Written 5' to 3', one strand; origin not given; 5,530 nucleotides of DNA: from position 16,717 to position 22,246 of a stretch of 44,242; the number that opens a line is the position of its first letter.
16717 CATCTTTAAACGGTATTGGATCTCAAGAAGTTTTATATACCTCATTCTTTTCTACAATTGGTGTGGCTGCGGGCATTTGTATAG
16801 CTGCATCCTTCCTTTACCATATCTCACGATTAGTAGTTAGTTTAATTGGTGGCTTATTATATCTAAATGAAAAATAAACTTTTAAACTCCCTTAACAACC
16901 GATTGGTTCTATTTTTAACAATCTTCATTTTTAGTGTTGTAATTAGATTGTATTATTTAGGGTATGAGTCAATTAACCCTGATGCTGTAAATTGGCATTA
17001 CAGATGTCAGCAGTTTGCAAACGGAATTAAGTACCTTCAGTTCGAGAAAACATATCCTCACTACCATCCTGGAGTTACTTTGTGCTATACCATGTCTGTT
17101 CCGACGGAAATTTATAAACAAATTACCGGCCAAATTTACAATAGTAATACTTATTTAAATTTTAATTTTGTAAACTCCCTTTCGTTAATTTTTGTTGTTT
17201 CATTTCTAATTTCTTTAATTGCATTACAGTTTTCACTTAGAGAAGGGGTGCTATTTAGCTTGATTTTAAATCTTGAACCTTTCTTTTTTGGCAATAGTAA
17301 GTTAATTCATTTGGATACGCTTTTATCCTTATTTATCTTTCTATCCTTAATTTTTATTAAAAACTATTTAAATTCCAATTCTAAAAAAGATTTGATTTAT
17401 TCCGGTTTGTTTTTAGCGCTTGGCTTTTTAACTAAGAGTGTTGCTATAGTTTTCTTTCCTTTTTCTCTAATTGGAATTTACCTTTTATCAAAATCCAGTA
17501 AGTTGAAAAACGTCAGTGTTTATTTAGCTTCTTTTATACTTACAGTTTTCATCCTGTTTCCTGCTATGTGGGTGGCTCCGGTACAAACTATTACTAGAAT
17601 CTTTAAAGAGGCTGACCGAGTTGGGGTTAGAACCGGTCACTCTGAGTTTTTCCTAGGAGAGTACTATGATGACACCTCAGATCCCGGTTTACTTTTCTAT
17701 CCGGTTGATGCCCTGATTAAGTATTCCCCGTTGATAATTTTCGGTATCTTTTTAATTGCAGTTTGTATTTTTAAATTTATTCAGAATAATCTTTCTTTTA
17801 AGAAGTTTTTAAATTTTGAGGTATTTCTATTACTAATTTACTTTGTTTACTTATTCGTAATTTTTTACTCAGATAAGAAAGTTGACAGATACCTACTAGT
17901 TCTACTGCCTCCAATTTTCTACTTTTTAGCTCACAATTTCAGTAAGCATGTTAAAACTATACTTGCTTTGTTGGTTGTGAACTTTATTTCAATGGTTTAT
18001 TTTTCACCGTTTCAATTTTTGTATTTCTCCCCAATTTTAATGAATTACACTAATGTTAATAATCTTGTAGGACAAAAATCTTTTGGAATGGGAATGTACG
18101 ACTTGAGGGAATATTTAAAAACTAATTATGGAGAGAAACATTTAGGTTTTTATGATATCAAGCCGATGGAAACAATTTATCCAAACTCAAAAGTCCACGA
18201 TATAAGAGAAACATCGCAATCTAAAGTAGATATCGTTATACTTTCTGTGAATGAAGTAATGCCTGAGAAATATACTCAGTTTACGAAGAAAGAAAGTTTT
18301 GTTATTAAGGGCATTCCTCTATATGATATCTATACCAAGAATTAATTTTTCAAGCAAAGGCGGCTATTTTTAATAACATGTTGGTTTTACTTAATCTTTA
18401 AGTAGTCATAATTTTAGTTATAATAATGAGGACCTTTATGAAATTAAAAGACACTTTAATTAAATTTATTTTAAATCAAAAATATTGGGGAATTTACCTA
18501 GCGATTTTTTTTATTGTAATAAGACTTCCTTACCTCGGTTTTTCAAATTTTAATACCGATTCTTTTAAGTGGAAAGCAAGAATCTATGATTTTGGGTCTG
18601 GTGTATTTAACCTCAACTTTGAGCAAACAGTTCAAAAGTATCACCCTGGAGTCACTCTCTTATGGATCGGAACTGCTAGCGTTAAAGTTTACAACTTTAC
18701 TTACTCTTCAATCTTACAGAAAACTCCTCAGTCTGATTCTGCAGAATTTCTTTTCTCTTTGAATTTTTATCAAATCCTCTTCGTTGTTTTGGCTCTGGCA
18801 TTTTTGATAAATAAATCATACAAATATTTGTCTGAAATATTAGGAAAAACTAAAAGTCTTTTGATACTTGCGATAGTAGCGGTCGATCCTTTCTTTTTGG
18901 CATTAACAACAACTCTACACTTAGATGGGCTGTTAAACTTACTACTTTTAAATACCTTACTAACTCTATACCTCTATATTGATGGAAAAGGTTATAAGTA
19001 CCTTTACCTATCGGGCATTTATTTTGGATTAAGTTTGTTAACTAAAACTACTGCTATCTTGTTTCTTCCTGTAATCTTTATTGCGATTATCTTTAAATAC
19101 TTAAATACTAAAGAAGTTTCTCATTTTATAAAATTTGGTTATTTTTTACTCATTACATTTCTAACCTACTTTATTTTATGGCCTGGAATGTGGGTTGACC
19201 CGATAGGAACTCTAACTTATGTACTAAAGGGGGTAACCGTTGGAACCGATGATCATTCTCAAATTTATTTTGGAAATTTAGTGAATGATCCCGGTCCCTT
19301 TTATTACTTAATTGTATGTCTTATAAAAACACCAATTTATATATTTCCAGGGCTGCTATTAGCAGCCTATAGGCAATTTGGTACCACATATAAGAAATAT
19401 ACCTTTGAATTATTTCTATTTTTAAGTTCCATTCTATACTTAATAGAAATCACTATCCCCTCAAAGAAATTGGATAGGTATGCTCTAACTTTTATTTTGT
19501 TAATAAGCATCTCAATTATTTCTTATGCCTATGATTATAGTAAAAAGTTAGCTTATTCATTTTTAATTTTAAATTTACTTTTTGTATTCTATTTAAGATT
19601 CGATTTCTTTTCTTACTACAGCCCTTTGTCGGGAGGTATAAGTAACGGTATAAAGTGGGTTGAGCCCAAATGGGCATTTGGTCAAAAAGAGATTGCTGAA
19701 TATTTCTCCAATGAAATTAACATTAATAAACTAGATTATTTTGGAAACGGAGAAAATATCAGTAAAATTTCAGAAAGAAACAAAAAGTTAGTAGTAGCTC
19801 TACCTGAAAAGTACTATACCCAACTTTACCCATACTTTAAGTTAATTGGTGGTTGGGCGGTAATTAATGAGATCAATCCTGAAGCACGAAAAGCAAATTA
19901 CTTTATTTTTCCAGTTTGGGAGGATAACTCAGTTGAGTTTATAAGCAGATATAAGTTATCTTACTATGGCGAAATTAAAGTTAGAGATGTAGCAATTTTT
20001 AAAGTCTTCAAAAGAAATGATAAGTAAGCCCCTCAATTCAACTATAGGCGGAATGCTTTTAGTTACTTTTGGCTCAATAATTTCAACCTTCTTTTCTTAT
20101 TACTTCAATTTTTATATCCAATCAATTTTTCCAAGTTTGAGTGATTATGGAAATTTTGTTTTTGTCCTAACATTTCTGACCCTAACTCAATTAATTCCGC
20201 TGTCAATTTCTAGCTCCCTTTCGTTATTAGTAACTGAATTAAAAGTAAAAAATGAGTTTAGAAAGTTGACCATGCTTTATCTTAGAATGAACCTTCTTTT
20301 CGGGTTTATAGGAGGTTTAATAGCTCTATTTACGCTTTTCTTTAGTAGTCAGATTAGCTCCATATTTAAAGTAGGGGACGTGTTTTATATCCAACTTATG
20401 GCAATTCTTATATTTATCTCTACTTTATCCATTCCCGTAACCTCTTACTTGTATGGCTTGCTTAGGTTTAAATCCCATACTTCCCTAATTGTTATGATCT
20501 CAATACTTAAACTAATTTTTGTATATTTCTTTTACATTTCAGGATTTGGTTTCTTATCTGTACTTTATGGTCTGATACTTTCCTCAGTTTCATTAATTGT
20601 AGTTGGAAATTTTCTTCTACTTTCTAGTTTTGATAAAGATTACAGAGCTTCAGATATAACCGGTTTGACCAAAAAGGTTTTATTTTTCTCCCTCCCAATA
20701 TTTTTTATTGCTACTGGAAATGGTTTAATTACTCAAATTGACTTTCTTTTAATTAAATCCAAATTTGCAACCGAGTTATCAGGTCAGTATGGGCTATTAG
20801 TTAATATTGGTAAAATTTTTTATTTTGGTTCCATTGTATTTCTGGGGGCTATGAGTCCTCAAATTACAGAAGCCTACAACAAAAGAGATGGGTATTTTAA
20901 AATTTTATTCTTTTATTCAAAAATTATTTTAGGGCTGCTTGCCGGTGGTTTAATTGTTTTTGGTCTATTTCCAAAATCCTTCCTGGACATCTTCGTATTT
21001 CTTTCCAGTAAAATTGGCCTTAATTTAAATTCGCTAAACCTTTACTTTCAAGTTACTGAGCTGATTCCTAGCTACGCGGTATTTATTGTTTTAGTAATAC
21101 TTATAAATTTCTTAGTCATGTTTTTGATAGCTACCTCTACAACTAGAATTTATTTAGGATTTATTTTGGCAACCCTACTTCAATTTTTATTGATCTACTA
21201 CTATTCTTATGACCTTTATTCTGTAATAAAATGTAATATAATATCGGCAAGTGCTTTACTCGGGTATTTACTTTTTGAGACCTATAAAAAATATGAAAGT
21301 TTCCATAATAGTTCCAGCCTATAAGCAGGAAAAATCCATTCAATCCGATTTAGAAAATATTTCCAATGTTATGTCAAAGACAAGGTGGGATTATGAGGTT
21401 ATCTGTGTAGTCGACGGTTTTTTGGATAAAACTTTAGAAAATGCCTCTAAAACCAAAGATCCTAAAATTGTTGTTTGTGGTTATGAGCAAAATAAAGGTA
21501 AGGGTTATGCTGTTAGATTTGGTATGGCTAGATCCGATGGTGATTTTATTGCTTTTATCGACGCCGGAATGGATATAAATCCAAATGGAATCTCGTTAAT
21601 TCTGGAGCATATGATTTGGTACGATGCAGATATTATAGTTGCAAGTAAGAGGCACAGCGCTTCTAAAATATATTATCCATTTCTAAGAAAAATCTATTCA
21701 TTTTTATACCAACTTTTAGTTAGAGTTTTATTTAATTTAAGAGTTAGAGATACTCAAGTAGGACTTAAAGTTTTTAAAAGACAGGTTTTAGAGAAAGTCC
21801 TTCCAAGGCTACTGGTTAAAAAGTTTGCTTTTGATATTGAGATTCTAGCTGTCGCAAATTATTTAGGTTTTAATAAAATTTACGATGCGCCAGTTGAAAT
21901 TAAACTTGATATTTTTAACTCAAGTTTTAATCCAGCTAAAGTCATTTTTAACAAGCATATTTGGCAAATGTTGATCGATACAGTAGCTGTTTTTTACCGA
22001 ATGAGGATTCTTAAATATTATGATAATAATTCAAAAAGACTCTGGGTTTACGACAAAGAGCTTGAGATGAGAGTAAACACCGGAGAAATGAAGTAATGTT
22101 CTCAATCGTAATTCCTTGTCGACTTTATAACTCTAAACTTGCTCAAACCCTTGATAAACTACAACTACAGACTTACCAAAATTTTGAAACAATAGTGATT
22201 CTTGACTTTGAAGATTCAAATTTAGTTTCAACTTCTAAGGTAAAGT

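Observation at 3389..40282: About 37-kb, almost unidirectional glycan super-locus with roughly 21 glycosyltransferase domains, six of them GT-C-type membrane enzymes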

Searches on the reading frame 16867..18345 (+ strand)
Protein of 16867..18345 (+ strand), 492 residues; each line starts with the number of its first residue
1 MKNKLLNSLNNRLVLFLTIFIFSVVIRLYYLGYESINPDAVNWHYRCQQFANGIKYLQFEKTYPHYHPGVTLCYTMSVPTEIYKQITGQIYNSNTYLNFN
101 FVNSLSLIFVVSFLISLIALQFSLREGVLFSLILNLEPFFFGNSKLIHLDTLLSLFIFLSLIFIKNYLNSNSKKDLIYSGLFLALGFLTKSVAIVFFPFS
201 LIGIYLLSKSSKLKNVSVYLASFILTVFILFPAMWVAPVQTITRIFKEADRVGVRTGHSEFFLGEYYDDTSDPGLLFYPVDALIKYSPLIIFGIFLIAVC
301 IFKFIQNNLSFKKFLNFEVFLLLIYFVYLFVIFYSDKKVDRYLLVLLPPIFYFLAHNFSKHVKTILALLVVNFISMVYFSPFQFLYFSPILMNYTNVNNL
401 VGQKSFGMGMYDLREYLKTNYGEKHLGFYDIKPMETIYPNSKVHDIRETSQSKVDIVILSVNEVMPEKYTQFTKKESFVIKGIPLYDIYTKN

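Call 4: search_protein_families(library=pfam, proteins=[window:16867-18345:+], max_evalue=0.01)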
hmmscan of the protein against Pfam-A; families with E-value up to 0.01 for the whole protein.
window:16867-18345:+ (492 aa): 1 family
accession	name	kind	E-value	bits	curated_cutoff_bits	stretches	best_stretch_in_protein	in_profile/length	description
PF13231.12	PMT_2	-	2.2e-11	44.7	26.1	1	101-235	26-160/160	Dolichyl-phosphate-mannose-protein mannosyltransferase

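Call 8: search_protein_families(library=pfam, proteins=[window:16867-18345:+], max_evalue=10)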
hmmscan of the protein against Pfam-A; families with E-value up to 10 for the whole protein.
window:16867-18345:+ (492 aa): 2 families
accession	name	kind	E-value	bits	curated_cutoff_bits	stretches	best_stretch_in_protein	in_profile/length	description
PF13231.12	PMT_2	-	2.2e-11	44.7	26.1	1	101-235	26-160/160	Dolichyl-phosphate-mannose-protein mannosyltransferase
PF20386.3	DUF6681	-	1.3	9.1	24.1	1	286-338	26-78/267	Family of unknown function (DUF6681)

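Call 10: search_protein_families(library=ncbifam, proteins=[window:16867-18345:+], max_evalue=0.1)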
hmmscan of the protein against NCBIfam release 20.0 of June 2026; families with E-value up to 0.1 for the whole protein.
window:16867-18345:+ (492 aa): 0 families

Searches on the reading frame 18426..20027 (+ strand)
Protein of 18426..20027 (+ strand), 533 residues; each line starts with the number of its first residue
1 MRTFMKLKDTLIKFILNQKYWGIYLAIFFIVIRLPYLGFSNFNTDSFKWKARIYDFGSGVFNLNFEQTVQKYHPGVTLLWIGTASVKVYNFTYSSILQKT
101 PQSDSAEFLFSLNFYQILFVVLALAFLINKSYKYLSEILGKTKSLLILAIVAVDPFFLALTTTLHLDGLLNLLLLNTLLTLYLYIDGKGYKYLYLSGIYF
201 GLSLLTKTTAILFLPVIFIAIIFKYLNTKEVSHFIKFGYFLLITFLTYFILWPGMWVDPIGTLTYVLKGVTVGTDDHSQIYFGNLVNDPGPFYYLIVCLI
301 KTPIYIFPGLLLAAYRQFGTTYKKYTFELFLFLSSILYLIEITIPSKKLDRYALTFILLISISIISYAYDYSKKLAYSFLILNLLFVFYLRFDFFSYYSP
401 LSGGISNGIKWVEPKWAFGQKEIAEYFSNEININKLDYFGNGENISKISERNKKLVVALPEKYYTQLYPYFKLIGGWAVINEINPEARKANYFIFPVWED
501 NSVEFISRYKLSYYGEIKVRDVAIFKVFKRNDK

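Call 4: search_protein_families(library=pfam, proteins=[window:18426-20027:+], max_evalue=0.01)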
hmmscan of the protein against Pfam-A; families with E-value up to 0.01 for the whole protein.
window:18426-20027:+ (533 aa): 1 family
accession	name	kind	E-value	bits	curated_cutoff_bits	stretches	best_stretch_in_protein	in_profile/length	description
PF13231.12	PMT_2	-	6.7e-11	43.1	26.1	1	110-245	22-152/160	Dolichyl-phosphate-mannose-protein mannosyltransferase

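Call 8: search_protein_families(library=pfam, proteins=[window:18426-20027:+], max_evalue=10)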
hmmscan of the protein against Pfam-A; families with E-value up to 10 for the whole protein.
window:18426-20027:+ (533 aa): 1 family
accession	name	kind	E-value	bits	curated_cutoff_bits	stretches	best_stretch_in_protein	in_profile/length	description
PF13231.12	PMT_2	-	6.7e-11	43.1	26.1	1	110-245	22-152/160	Dolichyl-phosphate-mannose-protein mannosyltransferase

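Call 10: search_protein_families(library=ncbifam, proteins=[window:18426-20027:+], max_evalue=0.1)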
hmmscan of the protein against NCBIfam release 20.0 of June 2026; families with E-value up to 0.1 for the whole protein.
window:18426-20027:+ (533 aa): 0 families

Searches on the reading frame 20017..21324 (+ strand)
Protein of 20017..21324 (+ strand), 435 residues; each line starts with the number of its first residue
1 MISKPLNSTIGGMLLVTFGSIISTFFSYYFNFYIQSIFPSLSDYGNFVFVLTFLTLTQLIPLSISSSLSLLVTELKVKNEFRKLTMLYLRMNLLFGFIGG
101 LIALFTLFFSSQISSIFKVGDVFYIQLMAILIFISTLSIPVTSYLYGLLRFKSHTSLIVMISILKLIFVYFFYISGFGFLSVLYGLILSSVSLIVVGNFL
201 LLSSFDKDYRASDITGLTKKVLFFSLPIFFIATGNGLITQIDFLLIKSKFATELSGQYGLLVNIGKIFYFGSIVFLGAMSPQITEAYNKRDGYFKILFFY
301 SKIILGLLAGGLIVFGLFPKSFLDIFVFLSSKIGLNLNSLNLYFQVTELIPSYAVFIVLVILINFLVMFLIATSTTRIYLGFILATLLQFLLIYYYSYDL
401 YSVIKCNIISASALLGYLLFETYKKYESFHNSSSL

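Call 4: search_protein_families(library=pfam, proteins=[window:20017-21324:+], max_evalue=0.01)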
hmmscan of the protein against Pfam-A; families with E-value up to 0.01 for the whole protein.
window:20017-21324:+ (435 aa): 0 families

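Call 8: search_protein_families(library=pfam, proteins=[window:20017-21324:+], max_evalue=10)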
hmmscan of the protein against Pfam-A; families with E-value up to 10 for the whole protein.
window:20017-21324:+ (435 aa): 0 families

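Call 10: search_protein_families(library=ncbifam, proteins=[window:20017-21324:+], max_evalue=0.1)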
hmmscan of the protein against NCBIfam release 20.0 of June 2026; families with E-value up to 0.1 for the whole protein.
window:20017-21324:+ (435 aa): 0 families

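Call 15: find_homologous_proteins(query=window:20017-21324:+)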
Query window:20017-21324:+ (435 aa): 43 proteins with E <= 0.001 among 8000 candidates.
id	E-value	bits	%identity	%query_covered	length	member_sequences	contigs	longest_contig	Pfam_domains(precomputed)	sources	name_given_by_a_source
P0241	8.4e-255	864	100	100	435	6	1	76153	-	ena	-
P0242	1.3e-253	860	99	100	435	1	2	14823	-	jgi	jgi:O-antigen/teichoic acid export membrane protein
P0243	2.8e-253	859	99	100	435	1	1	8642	-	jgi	jgi:O-antigen/teichoic acid export membrane protein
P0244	5.1e-253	858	99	100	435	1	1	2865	-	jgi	jgi:O-antigen/teichoic acid export membrane protein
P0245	2.4e-245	832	99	97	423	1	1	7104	-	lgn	-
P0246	6.3e-240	815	93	100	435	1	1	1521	-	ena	-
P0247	3.8e-239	812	93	100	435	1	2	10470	-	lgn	-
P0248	7.1e-228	775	90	97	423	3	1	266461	-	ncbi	-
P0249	3.0e-224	763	86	100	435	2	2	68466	-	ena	-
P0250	3.3e-222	756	85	100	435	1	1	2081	-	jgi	-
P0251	1.3e-221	754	85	100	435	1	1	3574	-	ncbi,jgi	jgi:O-antigen/teichoic acid export membrane protein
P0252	2.1e-221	754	84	100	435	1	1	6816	-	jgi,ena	-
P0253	3.2e-215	733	83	100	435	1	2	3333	-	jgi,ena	jgi:O-antigen/teichoic acid export membrane protein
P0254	1.5e-212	724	82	100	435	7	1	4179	-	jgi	jgi:O-antigen/teichoic acid export membrane protein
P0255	1.6e-210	718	83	97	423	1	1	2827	-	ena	-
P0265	3.3e-128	447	52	99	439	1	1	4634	PF13440.12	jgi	-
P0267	3.5e-126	440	51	100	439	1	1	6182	PF01943.23,PF13440.12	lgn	-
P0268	8.4e-126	439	51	99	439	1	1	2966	PF13440.12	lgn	-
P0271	4.6e-124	433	51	99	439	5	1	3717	PF13440.12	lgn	-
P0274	2.4e-122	427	48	99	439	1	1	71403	PF13440.12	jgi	jgi:O-antigen/teichoic acid export membrane protein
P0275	3.1e-122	427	50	98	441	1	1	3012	PF13440.12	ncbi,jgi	jgi:O-antigen/teichoic acid export membrane protein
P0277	9.5e-121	422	51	97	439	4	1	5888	PF13440.12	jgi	jgi:O-antigen/teichoic acid export membrane protein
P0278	1.2e-119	419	52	97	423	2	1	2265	PF13440.12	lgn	-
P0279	6.9e-119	416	51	97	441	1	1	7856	PF13440.12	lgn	-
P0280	9.8e-119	416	51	97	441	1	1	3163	PF13440.12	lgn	-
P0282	3.3e-118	414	50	99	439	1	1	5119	PF13440.12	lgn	-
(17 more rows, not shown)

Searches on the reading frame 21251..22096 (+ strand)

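Call 4: search_protein_families(library=pfam, proteins=[window:21251-22096:+], max_evalue=0.01)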
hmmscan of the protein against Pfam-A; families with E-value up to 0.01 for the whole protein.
window:21251-22096:+ (281 aa): 2 families
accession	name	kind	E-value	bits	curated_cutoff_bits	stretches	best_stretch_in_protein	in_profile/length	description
PF00535.33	Glycos_transf_2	-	4.4e-19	69.5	23.3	1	18-183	1-167/168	Glycosyl transferase family 2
PF13641.12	Glyco_tranf_2_3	-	0.0052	17.3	27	1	17-106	3-96/230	Glycosyltransferase like family 2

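Call 23: search_protein_families(library=ncbifam, proteins=[window:21251-22096:+], max_evalue=0.001)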
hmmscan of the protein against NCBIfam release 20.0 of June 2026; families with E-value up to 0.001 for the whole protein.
window:21251-22096:+ (281 aa): 17 families
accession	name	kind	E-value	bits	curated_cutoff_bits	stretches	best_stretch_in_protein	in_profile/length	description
NF047588.1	GlcsyltransPgfSStrep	equivalog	9.5e-13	48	500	1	15-184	1-168/308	glycosyltransferase PgfS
TIGR03937.1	PgaC_IcaA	equivalog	1.1e-12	47.7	422.3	1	15-122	45-151/407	poly-beta-1,6-N-acetyl-D-glucosamine synthase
NF007986.1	PRK10714.1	equivalog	9.7e-12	44.5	529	1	15-184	6-173/316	undecaprenyl-phosphate 4-deoxy-4-formamido-L-arabinose transferase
NF058614.1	PPMAGASynPpgS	equivalog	1.3e-09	37.8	370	1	17-217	2-196/226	polyprenyl-phospho-N-acetylgalactosaminyl synthase PpgS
NF007482.0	PRK10073.1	equivalog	2.7e-09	36.5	423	1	14-120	5-109/334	glycosyltransferase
NF010496.0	PRK13915.1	equivalog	3.2e-09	36.3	262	1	13-118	29-139/307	glucosyl-3-phosphoglycerate synthase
NF047683.1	TeichurnBiosyTuaG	equivalog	3.7e-09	36.6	400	1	15-115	6-105/252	teichuronic acid biosynthesis protein TuaG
TIGR04182.1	glyco_TIGR04182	equivalog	2.5e-08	33.7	325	1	16-198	1-170/293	S-layer glycoprotein N-glycosyltransferase AglJ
NF041875.1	EPS_EpsD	equivalog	2.6e-08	33.6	370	1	17-124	1-104/325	exopolysaccharide biosynthesis glycosyltransferase EpsD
TIGR04283.1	glyco_like_mftF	equivalog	2.5e-07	30.5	182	1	17-119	1-95/221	TIGR04283 family arsenosugar biosynthesis glycosyltransferase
NF041394.1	GtaseAglG_Halo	equivalog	7.6e-07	28.7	440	1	15-112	1-98/304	glucosyl-dolichyl phosphate glucuronosyltransferase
NF041391.1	DPhHxTase_Halo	equivalog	1.7e-06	27.2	375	1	23-183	3-153/213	dolichyl-phosphate hexose transferase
TIGR03965.1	mycofact_glyco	equivalog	5e-06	25.7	280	1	15-109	74-167/467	mycofactocin biosynthesis glycosyltransferase MftF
NF038302.1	EPS_HpsE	equivalog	2.4e-05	23.5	300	1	16-105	2-95/307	hormogonium polysaccharide biosynthesis glycosyltransferase HpsE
NF041865.1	EpsU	equivalog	3.3e-05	23.1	700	1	14-106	38-132/394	exopolysaccharide biosynthesis GT2 family glycosyltransferase EpsU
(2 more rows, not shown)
